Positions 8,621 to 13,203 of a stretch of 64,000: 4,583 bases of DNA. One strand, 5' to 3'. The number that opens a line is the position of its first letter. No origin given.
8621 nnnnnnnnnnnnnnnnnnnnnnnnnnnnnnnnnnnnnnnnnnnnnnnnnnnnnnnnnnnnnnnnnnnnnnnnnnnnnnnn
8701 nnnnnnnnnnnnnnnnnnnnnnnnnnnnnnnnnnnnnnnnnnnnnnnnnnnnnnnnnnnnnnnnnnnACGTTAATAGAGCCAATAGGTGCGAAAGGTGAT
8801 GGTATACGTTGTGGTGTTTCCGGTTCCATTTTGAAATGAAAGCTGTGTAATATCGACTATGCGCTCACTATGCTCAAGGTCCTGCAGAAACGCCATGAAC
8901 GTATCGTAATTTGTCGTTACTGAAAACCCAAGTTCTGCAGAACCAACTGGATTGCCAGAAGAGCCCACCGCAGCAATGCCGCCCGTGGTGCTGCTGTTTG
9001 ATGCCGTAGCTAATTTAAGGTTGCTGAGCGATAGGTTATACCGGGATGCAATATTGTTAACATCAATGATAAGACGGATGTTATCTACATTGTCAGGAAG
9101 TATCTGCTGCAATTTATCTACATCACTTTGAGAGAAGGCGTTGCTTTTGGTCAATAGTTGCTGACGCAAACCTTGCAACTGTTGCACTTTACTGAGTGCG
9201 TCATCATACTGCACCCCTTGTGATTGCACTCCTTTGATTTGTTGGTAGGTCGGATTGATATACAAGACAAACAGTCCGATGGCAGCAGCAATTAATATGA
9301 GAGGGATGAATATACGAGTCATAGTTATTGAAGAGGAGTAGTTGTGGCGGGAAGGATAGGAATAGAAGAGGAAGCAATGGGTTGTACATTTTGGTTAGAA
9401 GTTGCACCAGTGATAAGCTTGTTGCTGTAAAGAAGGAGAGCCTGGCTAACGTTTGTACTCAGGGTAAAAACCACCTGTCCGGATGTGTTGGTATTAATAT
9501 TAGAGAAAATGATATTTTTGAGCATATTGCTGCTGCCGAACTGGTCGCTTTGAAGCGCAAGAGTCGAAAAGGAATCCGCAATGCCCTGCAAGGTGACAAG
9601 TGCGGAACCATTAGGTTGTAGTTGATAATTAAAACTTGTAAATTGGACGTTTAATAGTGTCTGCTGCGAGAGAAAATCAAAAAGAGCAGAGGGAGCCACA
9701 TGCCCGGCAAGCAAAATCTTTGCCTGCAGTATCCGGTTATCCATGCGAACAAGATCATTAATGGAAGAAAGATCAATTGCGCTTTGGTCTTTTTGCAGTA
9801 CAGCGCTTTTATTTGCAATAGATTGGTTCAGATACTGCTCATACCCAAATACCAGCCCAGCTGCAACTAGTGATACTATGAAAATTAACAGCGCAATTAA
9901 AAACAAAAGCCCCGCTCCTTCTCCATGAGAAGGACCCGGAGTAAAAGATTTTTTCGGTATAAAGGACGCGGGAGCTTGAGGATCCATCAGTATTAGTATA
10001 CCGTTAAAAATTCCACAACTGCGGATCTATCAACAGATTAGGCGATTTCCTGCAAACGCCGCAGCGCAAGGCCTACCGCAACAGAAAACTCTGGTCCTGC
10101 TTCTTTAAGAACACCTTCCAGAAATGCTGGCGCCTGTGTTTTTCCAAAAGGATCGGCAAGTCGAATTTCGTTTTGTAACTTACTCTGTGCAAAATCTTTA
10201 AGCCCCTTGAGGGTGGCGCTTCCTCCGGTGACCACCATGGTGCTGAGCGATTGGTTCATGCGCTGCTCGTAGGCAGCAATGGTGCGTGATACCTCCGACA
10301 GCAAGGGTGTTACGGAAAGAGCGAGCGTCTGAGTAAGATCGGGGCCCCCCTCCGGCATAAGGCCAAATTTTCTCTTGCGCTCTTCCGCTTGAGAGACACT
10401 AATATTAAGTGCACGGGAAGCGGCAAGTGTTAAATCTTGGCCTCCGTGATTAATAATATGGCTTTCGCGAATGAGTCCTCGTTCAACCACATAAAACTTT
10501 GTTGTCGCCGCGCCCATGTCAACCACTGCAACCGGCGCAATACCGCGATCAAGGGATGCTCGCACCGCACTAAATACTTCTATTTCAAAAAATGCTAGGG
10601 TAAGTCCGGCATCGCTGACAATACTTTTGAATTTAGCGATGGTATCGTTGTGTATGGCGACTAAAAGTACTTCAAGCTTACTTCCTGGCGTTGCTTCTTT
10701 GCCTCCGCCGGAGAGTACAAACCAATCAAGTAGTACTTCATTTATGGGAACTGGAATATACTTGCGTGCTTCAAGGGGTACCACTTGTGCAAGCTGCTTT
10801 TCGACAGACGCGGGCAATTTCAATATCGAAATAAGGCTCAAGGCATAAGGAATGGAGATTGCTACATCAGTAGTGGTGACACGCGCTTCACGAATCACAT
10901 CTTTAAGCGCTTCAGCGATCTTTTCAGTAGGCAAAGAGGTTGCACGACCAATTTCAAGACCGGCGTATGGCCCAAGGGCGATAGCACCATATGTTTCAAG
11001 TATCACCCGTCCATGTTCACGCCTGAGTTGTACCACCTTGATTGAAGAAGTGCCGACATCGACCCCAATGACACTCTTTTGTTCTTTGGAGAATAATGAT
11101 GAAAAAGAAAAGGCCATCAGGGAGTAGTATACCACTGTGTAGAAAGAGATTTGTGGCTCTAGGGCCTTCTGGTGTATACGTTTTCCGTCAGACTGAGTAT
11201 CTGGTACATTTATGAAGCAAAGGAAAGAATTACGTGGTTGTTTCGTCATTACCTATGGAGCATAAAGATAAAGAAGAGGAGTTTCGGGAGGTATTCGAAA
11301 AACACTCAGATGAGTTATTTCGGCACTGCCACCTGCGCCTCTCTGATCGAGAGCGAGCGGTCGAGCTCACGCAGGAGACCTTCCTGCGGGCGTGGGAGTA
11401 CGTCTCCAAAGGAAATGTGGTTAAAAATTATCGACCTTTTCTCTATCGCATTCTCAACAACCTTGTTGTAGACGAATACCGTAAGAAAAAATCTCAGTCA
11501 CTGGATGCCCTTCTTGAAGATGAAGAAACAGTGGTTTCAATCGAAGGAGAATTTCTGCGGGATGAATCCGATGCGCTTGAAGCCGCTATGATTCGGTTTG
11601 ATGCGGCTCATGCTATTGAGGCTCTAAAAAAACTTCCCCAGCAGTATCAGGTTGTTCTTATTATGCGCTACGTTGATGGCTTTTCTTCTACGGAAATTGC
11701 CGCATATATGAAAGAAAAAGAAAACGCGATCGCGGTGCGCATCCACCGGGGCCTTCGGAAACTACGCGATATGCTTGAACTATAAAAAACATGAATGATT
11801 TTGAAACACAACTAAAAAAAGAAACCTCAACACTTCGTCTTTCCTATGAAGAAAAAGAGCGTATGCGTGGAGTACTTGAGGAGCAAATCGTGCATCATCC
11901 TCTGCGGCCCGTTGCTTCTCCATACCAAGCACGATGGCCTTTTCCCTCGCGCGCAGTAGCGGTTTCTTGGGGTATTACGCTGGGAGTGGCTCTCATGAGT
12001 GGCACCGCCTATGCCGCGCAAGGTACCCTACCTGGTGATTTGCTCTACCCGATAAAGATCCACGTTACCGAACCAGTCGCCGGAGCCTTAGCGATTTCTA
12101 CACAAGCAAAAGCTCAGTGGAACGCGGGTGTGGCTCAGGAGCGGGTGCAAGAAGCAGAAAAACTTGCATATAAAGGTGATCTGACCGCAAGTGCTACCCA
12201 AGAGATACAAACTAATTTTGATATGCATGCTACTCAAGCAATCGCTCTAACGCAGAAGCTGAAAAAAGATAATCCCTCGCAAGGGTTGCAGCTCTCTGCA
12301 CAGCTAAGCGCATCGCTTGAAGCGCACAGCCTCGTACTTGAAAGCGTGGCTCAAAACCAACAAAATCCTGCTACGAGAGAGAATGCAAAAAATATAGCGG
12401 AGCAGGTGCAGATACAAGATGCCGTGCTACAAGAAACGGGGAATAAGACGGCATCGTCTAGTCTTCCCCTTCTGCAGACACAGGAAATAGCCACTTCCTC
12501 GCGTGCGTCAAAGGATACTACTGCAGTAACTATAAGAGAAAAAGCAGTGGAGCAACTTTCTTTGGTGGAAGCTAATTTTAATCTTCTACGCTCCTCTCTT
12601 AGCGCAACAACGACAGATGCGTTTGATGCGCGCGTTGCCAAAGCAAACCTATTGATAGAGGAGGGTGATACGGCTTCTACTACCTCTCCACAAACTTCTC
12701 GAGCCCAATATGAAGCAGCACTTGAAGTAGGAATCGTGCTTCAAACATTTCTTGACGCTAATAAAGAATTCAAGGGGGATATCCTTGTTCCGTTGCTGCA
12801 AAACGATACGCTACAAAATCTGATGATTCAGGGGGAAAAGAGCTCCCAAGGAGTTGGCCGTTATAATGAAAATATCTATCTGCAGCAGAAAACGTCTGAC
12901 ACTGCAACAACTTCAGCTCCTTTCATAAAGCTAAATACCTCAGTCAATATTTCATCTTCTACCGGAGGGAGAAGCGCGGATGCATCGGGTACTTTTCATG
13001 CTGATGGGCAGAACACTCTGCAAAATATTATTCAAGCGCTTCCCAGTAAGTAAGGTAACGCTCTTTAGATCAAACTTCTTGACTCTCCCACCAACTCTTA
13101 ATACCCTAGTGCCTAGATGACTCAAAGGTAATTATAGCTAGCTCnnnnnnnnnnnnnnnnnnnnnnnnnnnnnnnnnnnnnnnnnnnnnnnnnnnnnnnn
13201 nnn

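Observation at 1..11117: Complete type IV pilus locus with six tandem prepilin genes and pilD embedded in the pilin array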

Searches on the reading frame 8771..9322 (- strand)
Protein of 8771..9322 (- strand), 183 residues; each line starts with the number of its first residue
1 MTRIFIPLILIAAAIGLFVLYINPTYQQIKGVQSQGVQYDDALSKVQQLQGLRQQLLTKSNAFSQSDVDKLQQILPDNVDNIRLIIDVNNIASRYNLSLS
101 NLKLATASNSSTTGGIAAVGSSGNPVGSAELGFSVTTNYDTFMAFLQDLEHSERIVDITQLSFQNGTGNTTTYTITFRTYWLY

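Call 5: search_protein_families(library=pfam, max_evalue=0.1, proteins=[window:8771-9322:-])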
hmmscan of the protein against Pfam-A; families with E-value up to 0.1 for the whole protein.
window:8771-9322:- (183 aa): 3 families
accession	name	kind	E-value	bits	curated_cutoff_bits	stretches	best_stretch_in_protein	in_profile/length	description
PF04350.18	PilO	-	1.1e-07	32.6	22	2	133-181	91-142/145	Pilus assembly protein, PilO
PF06144.19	DNA_pol3_delta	-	0.031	14.7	21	1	54-103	66-115/124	DNA polymerase III, delta subunit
PF06009.19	Laminin_II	-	0.042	14.3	33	1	31-88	46-101/138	Laminin Domain II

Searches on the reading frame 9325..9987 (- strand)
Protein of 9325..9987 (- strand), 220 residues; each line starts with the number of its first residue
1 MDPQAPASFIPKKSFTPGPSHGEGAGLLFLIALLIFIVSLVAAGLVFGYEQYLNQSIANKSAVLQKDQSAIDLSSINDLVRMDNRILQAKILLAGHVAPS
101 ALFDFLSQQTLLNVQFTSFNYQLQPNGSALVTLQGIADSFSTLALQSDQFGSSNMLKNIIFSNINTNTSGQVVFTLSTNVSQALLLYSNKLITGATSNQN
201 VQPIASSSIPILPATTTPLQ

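Call 5: search_protein_families(library=pfam, max_evalue=0.1, proteins=[window:9325-9987:-])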
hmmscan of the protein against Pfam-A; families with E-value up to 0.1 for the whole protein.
window:9325-9987:- (220 aa): 1 family
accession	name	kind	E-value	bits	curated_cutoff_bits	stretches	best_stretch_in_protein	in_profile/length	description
PF05137.18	PilN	-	5.9e-05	23.5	22.8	1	102-179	2-77/78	Fimbrial assembly protein (PilN)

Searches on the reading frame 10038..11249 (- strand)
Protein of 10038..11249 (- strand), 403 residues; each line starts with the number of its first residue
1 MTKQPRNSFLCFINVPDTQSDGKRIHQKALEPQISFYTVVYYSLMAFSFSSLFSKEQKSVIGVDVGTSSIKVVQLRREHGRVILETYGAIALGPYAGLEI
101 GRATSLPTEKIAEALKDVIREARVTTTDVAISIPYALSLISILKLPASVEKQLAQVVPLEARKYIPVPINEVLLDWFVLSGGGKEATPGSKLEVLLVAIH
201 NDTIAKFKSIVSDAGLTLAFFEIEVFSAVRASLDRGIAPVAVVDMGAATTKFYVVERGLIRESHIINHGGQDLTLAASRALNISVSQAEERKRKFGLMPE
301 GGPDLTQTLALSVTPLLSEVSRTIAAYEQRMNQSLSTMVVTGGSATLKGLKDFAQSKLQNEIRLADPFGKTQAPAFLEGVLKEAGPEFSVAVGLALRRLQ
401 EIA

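Call 6: search_protein_families(library=pfam, max_evalue=0.01, proteins=[window:10038-11249:-])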
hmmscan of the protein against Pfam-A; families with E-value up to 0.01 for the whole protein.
window:10038-11249:- (403 aa): 5 families
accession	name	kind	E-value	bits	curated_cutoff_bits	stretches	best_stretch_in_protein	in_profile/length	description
PF11104.14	PilM_2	-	7.7e-41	140.6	27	1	62-398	1-339/340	Type IV pilus assembly protein PilM;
PF14450.12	FtsA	-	1.8e-17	64.3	31.8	1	241-392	1-126/127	Cell division protein FtsA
PF25216.1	Volactin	-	0.00044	20.3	35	1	245-359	173-292/321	Volactin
PF01869.26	BcrAD_BadFG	-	0.0015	18.6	31.5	0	61-131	1-64/271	BadF/BadG/BcrA/BcrD ATPase family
PF06723.19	MreB_Mbl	-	0.0087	15.4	27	0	336-366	275-305/327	MreB/Mbl protein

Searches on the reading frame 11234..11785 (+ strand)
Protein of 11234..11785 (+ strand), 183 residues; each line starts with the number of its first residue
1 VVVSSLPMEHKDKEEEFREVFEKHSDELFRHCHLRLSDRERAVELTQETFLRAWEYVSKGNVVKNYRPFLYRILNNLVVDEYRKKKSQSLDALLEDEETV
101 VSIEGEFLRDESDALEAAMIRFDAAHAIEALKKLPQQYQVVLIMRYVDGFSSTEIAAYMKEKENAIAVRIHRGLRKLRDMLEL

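Call 6: search_protein_families(library=pfam, max_evalue=0.01, proteins=[window:11234-11785:+])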
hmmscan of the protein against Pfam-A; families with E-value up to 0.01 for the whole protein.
window:11234-11785:+ (183 aa): 3 families
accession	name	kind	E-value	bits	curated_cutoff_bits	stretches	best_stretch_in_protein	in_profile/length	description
PF08281.18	Sigma70_r4_2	-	1.6e-14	53.7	25.7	1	129-177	6-54/54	Sigma-70, region 4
PF04542.20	Sigma70_r2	-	2.7e-10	40.3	24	1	21-86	2-69/71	Sigma-70 region 2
PF04545.22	Sigma70_r4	-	6.6e-08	32.4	24.1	1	130-178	1-49/50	Sigma-70, region 4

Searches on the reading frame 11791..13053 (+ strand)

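Call 6: search_protein_families(library=pfam, max_evalue=0.01, proteins=[window:11791-13053:+])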
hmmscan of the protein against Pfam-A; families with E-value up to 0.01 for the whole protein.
window:11791-13053:+ (420 aa): 1 family
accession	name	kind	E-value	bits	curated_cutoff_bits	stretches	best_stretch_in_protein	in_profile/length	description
PF18915.5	DUF5667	-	4.1e-09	37.2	27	1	78-187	1-77/99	Domain of unknown function (DUF5667)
